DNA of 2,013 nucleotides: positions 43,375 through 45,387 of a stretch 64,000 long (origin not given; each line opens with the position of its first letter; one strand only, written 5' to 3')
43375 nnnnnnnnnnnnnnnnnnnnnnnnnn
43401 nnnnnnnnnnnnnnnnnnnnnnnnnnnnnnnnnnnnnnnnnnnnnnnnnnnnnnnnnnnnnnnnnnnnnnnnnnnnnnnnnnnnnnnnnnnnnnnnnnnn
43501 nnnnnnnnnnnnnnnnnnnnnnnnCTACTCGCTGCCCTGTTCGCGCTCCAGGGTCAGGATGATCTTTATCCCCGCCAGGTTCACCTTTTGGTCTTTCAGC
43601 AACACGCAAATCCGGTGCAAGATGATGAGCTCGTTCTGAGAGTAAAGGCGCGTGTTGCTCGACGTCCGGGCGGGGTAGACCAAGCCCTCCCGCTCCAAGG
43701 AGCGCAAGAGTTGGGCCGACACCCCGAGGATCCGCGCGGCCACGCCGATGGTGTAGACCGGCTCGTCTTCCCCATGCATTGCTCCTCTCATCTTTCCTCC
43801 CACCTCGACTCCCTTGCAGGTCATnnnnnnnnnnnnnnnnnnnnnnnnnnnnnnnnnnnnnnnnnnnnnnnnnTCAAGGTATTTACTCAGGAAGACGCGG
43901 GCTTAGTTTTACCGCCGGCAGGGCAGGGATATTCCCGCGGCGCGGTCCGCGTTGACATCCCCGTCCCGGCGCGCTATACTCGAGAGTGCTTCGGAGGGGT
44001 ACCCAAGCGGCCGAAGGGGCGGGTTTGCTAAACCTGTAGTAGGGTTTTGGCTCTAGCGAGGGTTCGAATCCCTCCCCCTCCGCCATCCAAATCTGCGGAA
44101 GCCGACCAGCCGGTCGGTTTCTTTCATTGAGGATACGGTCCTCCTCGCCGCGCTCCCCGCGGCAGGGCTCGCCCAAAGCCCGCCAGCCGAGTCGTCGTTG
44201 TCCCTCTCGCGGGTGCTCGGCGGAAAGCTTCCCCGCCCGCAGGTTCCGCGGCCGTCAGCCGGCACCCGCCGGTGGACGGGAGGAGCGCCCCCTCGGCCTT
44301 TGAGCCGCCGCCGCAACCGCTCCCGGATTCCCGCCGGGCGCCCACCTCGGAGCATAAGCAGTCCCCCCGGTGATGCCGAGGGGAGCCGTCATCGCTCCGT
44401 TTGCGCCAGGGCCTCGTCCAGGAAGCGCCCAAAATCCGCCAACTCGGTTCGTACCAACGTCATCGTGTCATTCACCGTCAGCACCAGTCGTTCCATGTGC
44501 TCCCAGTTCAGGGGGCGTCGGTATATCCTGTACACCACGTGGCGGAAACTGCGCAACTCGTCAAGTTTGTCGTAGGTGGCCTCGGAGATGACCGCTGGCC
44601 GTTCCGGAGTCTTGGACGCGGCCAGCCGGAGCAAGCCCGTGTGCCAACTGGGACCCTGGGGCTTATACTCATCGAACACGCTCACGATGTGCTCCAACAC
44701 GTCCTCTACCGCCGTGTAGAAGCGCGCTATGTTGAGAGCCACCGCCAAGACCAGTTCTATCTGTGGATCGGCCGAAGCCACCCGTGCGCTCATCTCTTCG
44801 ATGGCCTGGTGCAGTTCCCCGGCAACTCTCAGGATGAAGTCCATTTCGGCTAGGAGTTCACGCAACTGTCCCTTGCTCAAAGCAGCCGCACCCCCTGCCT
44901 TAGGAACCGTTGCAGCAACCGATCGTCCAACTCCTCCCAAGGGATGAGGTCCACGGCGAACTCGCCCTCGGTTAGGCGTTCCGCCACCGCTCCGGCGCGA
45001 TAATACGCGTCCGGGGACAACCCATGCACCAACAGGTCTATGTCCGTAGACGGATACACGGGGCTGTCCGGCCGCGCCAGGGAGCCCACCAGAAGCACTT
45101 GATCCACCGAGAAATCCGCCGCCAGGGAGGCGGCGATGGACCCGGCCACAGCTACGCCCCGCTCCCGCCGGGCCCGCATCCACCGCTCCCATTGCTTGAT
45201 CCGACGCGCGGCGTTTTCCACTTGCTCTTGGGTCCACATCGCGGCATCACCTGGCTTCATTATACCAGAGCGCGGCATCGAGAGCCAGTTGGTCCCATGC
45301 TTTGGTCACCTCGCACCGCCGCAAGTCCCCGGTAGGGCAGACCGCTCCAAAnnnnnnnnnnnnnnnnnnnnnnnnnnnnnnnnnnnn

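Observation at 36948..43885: HspR-type (not HrcA/CIRCE) heat-shock super-operon hspR-dnaK-hsp20-grpE-cbpA-clpB in one 6.9-kb minus-strand unit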

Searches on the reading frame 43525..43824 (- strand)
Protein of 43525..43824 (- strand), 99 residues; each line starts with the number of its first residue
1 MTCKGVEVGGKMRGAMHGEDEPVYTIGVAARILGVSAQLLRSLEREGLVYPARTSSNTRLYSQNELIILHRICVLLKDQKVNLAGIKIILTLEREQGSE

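Call 4: search_protein_families(library=pfam, proteins=[window:43525-43824:-])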
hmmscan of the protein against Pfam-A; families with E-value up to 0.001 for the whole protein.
window:43525-43824:- (99 aa): 3 families
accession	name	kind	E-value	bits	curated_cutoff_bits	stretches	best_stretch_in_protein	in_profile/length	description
PF13411.12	MerR_1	-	1.6e-14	54.2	21.6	1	24-91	1-67/69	MerR HTH family regulatory protein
PF00376.29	MerR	-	1.9e-10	40.9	28.2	1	25-61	1-38/38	MerR family regulatory protein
PF13591.12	MerR_2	-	9.9e-07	28.9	29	1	33-92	10-68/84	MerR HTH family regulatory protein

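Call 13: find_homologous_proteins(query=window:43525-43824:-)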
Query window:43525-43824:- (99 aa): 38 proteins with E <= 0.001 among 44 candidates.
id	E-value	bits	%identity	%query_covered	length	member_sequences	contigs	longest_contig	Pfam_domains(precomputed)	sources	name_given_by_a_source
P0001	5.5e-48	178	100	89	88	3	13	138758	PF00376.30,PF13411.13,PF13591.13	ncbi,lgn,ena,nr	ncbi:MAG: MerR family transcriptional regulator [Thermaerobacter sp.]|nr:MerR family transcriptional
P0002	9.1e-44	165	90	89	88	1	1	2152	PF00376.30,PF13411.13,PF13591.13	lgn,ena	-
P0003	7.3e-28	114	64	84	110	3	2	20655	PF00376.30,PF13411.13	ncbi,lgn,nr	ncbi:MAG: MerR family transcriptional regulator [Firmicutes bacterium]|nr:MerR family transcriptiona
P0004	1.0e-27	114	64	84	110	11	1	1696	PF00376.30,PF13411.13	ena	-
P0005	2.5e-27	112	63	84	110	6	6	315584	PF00376.30,PF13411.13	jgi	-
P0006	5.6e-27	111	65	83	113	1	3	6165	PF00376.30,PF13411.13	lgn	-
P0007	7.3e-27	111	63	84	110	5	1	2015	PF00376.30,PF13411.13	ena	-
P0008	3.0e-26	109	65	79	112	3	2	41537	PF00376.30,PF13411.13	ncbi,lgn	-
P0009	3.6e-26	109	63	84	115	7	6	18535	PF00376.30,PF13411.13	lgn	-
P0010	9.5e-26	107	68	79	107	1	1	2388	PF00376.30,PF13411.13,PF13591.13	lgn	-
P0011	1.7e-25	106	63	83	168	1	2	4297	PF00376.30,PF13411.13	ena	-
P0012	2.3e-25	106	63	83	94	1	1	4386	PF00376.30,PF13411.13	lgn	-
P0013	3.0e-25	106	59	84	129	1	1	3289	PF00376.30,PF13411.13,PF13591.13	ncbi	-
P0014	7.9e-25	104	63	80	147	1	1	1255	PF00376.30,PF13411.13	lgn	-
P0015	1.8e-24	103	61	84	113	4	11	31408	PF00376.30,PF13411.13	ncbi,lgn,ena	-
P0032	1.2e-13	69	49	78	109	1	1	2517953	PF00376.30,PF13411.13,PF13591.13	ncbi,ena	-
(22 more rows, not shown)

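Call 14: search_protein_families(library=ncbifam, proteins=[window:43525-43791:-], max_evalue=0.001)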
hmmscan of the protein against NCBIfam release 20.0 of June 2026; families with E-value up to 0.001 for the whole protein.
window:43525-43791:- (88 aa): 11 families
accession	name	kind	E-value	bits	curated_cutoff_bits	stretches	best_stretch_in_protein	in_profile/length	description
NF047375.1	HeatShock_HspR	equivalog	1.5e-21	76.2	105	1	10-84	1-75/92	heat shock protein transcriptional repressor HspR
NF047377.1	heat_HspR_dupli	exception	1.6e-16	60.5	300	1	6-84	120-198/214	heat shock protein transcriptional repressor HspR, fused homodimer type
NF050798.1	TF_FtsR_Actino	equivalog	1.5e-07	31.8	150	1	24-79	17-72/223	transcriptional regulator FtsR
NF052513.1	TransRegCarH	equivalog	4.2e-07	29.5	400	1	10-79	4-74/274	HTH-type transcriptional repressor CarH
NF053740.1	TransRegTnrAGPos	equivalog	3.7e-06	27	140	1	9-62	9-62/108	hypothetical protein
TIGR02044.1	CueR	equivalog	2e-05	24.7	147.4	1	15-82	3-70/127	Cu(I)-responsive transcriptional regulator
NF007069.0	PRK09514.1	equivalog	0.00028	20.9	143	1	13-82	2-71/141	Zn(2+)-responsive transcriptional regulator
TIGR01950.1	SoxR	equivalog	0.0005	19.8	116.9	1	14-76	3-62/142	redox-sensitive transcriptional activator SoxR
TIGR02043.1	ZntR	equivalog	0.00054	20.1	167.95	1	13-81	2-70/131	Zn(2+)-responsive transcriptional regulator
NF007617.0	PRK10265.1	equivalog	0.00055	19.8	138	1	13-82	8-77/101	chaperone modulator CbpM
TIGR02047.1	CadR-PbrR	equivalog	0.00076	19.5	151.45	1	15-71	3-57/127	Cd(II)/Pb(II)-responsive transcriptional regulator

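Call 17: find_related_loci(query=A1, collection=genome_contigs, flank=10000)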
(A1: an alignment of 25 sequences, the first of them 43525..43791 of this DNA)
Query A1 (88 aa) in genome_contigs; peptide patterns used: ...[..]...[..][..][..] (x = any residue, [..] = any of these).
299 stretches matched a pattern; 297 encode a relative of the query (tblastn E <= 1e-3); the best 80 are kept; 80 distinct loci.
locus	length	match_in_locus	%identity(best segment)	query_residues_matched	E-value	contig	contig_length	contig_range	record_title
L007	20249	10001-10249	65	5-87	3e-34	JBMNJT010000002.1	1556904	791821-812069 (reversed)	MAG: Bacillota bacterium isolate SBF912LR0HQ0142 contig_24999, whole genome shotgun sequence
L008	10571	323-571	63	5-87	1e-33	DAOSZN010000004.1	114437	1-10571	MAG TPA_asm: Bacillota bacterium isolate AMR_MDS_2058 NODE_106_length_114437_cov_10.462879, whole genome shotgun sequenc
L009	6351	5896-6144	64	5-87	7e-34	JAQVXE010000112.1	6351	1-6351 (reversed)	MAG: Bacillota bacterium isolate STF2_119 NODE_42644_length_6351_cov_6.412275_Sandtown_F2, whole genome shotgun sequence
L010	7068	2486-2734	63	5-87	5e-33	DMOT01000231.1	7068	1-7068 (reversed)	MAG TPA_asm: Bacillota bacterium isolate UBA10085 contig_6543, whole genome shotgun sequence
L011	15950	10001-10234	65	5-82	1e-32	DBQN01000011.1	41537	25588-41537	MAG TPA_asm: Firmicutes bacterium UBA1393 UBA1393_contig_10302, whole genome shotgun sequence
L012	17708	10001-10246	62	5-86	3e-32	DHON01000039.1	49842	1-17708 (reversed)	MAG TPA_asm: Firmicutes bacterium UBA5389 UBA5389_contig_695, whole genome shotgun sequence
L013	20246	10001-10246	62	5-86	8e-32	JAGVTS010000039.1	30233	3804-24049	MAG: Bacillota bacterium isolate THP_Bin_8 THP_Bin_8_scaffold_252, whole genome shotgun sequence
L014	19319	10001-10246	62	5-86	2e-31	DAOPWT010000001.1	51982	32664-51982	MAG TPA_asm: Bacillota bacterium isolate AMR_MDS_1359 NODE_599_length_51982_cov_22.623433, whole genome shotgun sequence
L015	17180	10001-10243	62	5-85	2e-31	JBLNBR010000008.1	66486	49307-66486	MAG: Ignavibacteriales bacterium isolate MAG146 PRJNA950955_bin8_renamed_7, whole genome shotgun sequence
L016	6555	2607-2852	62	5-86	2e-31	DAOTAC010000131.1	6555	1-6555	MAG TPA_asm: Bacillota bacterium isolate AMR_MDS_2043 NODE_9980_length_6555_cov_4.879692, whole genome shotgun sequence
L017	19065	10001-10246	60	5-86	6e-31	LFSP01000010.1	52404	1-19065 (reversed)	MAG: Clostridia bacterium DTU025 scaffold4549, whole genome shotgun sequence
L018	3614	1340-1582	59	5-85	8e-31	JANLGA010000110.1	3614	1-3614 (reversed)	MAG: Bacillota bacterium isolate A05DMB27 NODE_110_length_3614_cov_3.490025, whole genome shotgun sequence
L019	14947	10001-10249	61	5-87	4e-30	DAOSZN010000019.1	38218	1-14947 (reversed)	MAG TPA_asm: Bacillota bacterium isolate AMR_MDS_2058 NODE_861_length_38218_cov_11.882190, whole genome shotgun sequence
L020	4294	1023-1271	61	5-87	2e-30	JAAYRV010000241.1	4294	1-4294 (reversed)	MAG: Bacillota bacterium isolate AS23ysBPME_252 189742_AS23, whole genome shotgun sequence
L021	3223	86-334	61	5-87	2e-30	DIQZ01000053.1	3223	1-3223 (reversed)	MAG TPA_asm: Firmicutes bacterium UBA5449 UBA5449_contig_35321, whole genome shotgun sequence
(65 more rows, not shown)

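Call 20: find_encoding_contigs(protein=P0002, flank=10000, max_places=4)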
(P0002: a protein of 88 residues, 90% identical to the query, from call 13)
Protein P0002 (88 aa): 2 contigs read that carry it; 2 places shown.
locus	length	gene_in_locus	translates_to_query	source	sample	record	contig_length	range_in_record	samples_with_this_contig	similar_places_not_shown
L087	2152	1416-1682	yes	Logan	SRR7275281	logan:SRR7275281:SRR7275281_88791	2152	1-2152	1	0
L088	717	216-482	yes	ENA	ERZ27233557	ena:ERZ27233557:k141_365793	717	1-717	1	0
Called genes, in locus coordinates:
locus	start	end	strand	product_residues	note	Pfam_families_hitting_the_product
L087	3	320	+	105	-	?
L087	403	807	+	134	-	PF20797:HepT-like_2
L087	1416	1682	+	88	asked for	PF00376:MerR, PF13411:MerR_1, PF13591:MerR_2 (weak)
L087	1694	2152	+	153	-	?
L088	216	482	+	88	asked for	PF00376:MerR, PF13411:MerR_1, PF13591:MerR_2 (weak)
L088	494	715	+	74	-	?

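Call 21: find_encoding_contigs(protein=P0032, flank=10000, max_places=2)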
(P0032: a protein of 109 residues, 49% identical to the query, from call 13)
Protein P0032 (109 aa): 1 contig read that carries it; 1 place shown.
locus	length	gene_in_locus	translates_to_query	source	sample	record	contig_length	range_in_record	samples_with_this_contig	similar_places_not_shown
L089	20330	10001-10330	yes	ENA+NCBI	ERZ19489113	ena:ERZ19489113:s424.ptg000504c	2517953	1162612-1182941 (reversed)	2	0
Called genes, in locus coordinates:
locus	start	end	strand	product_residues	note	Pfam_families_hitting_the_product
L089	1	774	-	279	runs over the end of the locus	PF00702:Hydrolase (faint), PF05116:S6PP (faint), PF08282:Hydrolase_3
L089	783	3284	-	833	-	-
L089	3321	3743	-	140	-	PF08570:DUF1761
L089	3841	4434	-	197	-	-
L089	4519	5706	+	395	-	PF01545:Cation_efflux, PF16916:ZT_dimer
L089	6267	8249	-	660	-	PF00496:SBP_bac_5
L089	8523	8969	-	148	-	PF17886:ArsA_HSP20 (faint), PF00011:HSP20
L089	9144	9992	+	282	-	PF00226:DnaJ, PF01556:DnaJ_C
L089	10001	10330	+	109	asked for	PF13411:MerR_1, PF00376:MerR, PF13591:MerR_2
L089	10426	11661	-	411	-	PF00155:Aminotran_1_2, PF12897:Asp_aminotransf (faint)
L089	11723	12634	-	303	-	PF12911:OppC_N, PF00528:BPD_transp_1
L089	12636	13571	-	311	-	PF19300:BPD_transp_1_N (weak), PF00528:BPD_transp_1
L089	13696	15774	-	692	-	PF00496:SBP_bac_5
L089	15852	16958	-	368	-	PF02638:GHL10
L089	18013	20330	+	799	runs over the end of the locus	PF07995:GSDH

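Call 34: search_solved_structures(query=window:43525-43791:-, max_evalue=0.01, show_alignments=2)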
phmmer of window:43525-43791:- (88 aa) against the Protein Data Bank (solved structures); distinct sequences matched with E-value up to 0.01: 11.
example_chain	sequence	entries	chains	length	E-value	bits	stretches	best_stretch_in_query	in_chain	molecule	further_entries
4r4e_B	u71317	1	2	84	1.7e-10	44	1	10-80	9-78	HTH-type transcriptional regulator GlnR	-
7tec_A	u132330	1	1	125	1.2e-08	38.1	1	10-86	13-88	HTH-type transcriptional regulator GlnR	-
4r24_B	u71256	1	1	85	0.00032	24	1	8-61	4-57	HTH-type transcriptional regulator TnrA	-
5c8d_A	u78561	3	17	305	0.00032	24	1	6-76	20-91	Light-dependent transcriptional regulator CarH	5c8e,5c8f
4r22_B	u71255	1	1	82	0.00032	24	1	9-61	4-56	HTH-type transcriptional regulator TnrA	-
3whp_A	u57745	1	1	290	0.0007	22.9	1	11-76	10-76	Probable transcriptional regulator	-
7tea_B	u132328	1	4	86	0.0034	20.7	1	11-78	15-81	Glutamine synthetase repressor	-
5xql_A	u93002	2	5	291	0.0042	20.5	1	12-65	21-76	Multidrug-efflux transporter 1 regulator | C-di-GMP-binding multidrug transporter transcriptional regulator BrlR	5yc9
3ucs_A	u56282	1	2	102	0.0051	20.2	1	14-84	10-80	Chaperone-modulator protein CbpM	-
2jml_A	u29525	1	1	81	0.0052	20.2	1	15-72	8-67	DNA BINDING DOMAIN/TRANSCRIPTIONAL REGULATOR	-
5xbt_A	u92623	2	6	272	0.0054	20.1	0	13-65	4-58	Probable transcriptional regulator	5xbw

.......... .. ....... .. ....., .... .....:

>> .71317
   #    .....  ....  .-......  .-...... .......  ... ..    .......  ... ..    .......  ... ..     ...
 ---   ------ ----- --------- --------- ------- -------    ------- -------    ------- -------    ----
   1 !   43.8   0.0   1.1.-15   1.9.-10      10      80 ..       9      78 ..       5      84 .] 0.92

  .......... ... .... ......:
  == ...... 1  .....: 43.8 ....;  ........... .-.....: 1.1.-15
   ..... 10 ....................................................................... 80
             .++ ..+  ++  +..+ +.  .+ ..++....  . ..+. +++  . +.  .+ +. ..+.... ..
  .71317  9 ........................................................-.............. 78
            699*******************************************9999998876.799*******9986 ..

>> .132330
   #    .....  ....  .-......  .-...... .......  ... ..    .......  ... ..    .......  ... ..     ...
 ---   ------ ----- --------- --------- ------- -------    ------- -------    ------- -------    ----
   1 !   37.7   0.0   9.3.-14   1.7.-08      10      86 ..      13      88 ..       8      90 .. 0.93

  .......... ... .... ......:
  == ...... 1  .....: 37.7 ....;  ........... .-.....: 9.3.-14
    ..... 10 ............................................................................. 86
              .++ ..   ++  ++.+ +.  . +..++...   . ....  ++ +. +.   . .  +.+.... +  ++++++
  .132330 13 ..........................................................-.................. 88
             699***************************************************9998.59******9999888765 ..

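Call 58: predict_structure(alignment_id=A1)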
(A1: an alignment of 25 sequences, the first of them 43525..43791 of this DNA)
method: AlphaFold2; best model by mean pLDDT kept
length: 88 residues; sequences in the alignment: 25
mean_pLDDT: 88.0   pTM: 0.76
mean pLDDT of the five models: 88.0, 88.0, 87.9, 87.7, 86.3
residues with pLDDT >= 90: 67; 70-90: 11; 50-70: 4; < 50: 6
segments of 3 or more residues with pLDDT < 50: 1-5
pLDDT, mean of each block of 10 residues (from residue 1): 57 96 97 94 94 95 92 92 73
secondary structure, 60 per line:
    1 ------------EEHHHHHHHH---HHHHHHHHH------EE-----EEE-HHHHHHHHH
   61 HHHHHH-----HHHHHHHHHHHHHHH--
elements in order: H15-22 H26-34 E48-50 H52-66 H72-86
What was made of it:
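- On MerR family (winged helix-turn-helix): AF2 pLDDT is 88, with helices 15-22, 26-34, 52-66 and 72-86 and a beta wing (call 58).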

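Call 60: fold_search(model_id=the predicted structure, library=pdb)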
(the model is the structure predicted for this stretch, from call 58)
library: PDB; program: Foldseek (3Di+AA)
matches with E <= 10: 741; with E <= 0.001: 16
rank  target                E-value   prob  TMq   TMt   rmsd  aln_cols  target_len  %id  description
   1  4r4e_B                4.6e-06  1.00  0.83  0.87   3.2        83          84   36  Structure of GlnR-DNA complex (released 2015-03-04)
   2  4r4e_A                5.7e-06  1.00  0.80  0.85   3.8        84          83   36  Structure of GlnR-DNA complex (released 2015-03-04)
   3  4r22_B                3.5e-05  1.00  0.85  0.91   1.2        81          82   26  TnrA-DNA complex (released 2015-03-04)
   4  4r24_B                7.0e-05  1.00  0.84  0.87   1.1        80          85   26  Complete dissection of B. subtilis nitrogen homeostatic circuitry (released 2015-03-04)
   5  7tea_C                9.2e-05  1.00  0.82  0.95   0.6        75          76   28  Crystal structure of S. aureus GlnR-DNA complex (released 2022-06-29)
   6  7tea_B                1.7e-04  1.00  0.79  0.89   0.7        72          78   29  Crystal structure of S. aureus GlnR-DNA complex (released 2022-06-29)
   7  7tea_A                1.9e-04  1.00  0.77  0.89   0.8        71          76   30  Crystal structure of S. aureus GlnR-DNA complex (released 2022-06-29)
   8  5d90_C                2.7e-04  1.00  0.71  0.49   1.6        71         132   30  Crystal structure of HiNmlR, a MerR family regulator lacking the sensor domain, bound to promoter DNA (released 2016-06-29)
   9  5c8d_E                6.1e-04  1.00  0.71  0.24   1.7        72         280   35  Crystal structure of full-length Thermus thermophilus CarH bound to adenosylcobalamin (dark state) (released 2015-09-30)
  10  3ucs_B                6.1e-04  1.00  0.68  0.61   2.6        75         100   27  Crystal structure of the complex between CBPA J-domain and CBPM (released 2013-07-03)
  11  5d90_B                8.0e-04  1.00  0.64  0.47   5.1        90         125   29  Crystal structure of HiNmlR, a MerR family regulator lacking the sensor domain, bound to promoter DNA (released 2016-06-29)
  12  3d70_A                8.0e-04  1.00  0.57  0.19   8.4        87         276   24  Crystal structure of E253A mutant of BMRR bound to 22-bp oligonucleotide (released 2008-08-26)
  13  7tec_A                9.2e-04  1.00  0.72  0.86   1.6        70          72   33  Structure of the Listeria monocytogenes GlnR-DNA complex to 3.45 Angstrom (released 2022-06-29)
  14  3ucs_A                9.2e-04  1.00  0.69  0.63   2.6        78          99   27  Crystal structure of the complex between CBPA J-domain and CBPM (released 2013-07-03)
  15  5d8c_A                9.2e-04  1.00  0.64  0.46   1.9        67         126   31  Crystal structure of HiNmlR, a MerR family regulator lacking the sensor domain, bound to promoter DNA (released 2016-06-29)
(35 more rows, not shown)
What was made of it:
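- On MerR family (winged helix-turn-helix): Foldseek top hits are GlnR, TnrA, NmlR, CarH and CbpM (call 60).
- Closest known: Bacillus subtilis GlnR/TnrA. Same: These are the closest solved structures by sequence (4r4e, E 1.7e-10, call 34) and by fold (TM 0.83-0.85, call 60).
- The AF2 model (pLDDT 88) is a winged-helix MerR fold, closest to the DNA-bound GlnR/TnrA structures with TM 0.83-0.85 (calls 58, 60).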

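Call 71: search_protein_families(library=ncbifam, alignment_id=A1, max_evalue=0.00001)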
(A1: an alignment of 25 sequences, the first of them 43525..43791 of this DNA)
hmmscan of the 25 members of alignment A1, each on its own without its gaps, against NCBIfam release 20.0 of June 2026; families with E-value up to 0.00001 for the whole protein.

A. member 1, window:43525-43791:- (88 aa): 5 families
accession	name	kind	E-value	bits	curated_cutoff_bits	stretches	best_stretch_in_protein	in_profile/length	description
NF047375.1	HeatShock_HspR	equivalog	1.5e-21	76.2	105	1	10-84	1-75/92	heat shock protein transcriptional repressor HspR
NF047377.1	heat_HspR_dupli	exception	1.6e-16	60.5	300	1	6-84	120-198/214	heat shock protein transcriptional repressor HspR, fused homodimer type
NF050798.1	TF_FtsR_Actino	equivalog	1.5e-07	31.8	150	1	24-79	17-72/223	transcriptional regulator FtsR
NF052513.1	TransRegCarH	equivalog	4.2e-07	29.5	400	1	10-79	4-74/274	HTH-type transcriptional repressor CarH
NF053740.1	TransRegTnrAGPos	equivalog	3.7e-06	27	140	1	9-62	9-62/108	hypothetical protein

B. families by the number of members that match (of 25 scanned): 15 families
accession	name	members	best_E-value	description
NF047375.1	HeatShock_HspR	25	1e-41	heat shock protein transcriptional repressor HspR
NF047377.1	heat_HspR_dupli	25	1.5e-36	heat shock protein transcriptional repressor HspR, fused homodimer type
NF050798.1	TF_FtsR_Actino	25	9.3e-11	transcriptional regulator FtsR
NF007069.0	PRK09514.1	21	2.4e-10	Zn(2+)-responsive transcriptional regulator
TIGR02043.1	ZntR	20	1.4e-10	Zn(2+)-responsive transcriptional regulator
NF011617.0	PRK15043.1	18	2.3e-12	HTH-type transcriptional regulator MlrA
NF053740.1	TransRegTnrAGPos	18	8.1e-11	hypothetical protein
NF052513.1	TransRegCarH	16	4.8e-09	HTH-type transcriptional repressor CarH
TIGR02051.1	MerR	15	1.3e-10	mercury resistance transcriptional regulator MerR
TIGR02044.1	CueR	14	2.2e-09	Cu(I)-responsive transcriptional regulator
TIGR02047.1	CadR-PbrR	8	2.7e-08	Cd(II)/Pb(II)-responsive transcriptional regulator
NF041849.1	trans_regNmlR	6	8e-07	stress response transcriptional regulator NmlR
NF010315.0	PRK13752.1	5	1.9e-07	mercury resistance transcriptional regulator MerR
NF007617.0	PRK10265.1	4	4e-06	chaperone modulator CbpM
TIGR01950.1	SoxR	3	2.8e-09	redox-sensitive transcriptional activator SoxR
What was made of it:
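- On HspR: All 25 aligned relatives hit HspR first, with a best E-value of 1e-41 (call 71).
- Closest known: HspR/HAIR system of Streptomyces coelicolor and Mycobacterium tuberculosis. Same: HspR is the best family match (calls 14, 71).
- HspR is the top NCBIfam family for this protein and for all 25 aligned relatives (calls 14, 71).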

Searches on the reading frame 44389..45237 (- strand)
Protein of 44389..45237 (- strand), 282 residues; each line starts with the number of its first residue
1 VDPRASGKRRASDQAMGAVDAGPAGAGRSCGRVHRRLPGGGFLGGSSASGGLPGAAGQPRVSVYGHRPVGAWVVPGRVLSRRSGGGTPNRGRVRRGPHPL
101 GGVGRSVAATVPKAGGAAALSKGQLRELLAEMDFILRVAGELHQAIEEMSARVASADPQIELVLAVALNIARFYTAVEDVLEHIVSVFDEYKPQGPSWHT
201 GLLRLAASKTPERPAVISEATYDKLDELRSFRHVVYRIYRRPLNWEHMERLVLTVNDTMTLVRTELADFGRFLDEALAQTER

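Call 4: search_protein_families(library=pfam, proteins=[window:44389-45237:-])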
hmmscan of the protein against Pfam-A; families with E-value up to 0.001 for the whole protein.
window:44389-45237:- (282 aa): 1 family
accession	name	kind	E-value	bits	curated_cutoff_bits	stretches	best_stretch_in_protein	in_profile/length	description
PF20797.2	HepT-like_2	-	6.7e-30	103.8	27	1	165-272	1-109/110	HepT-like protein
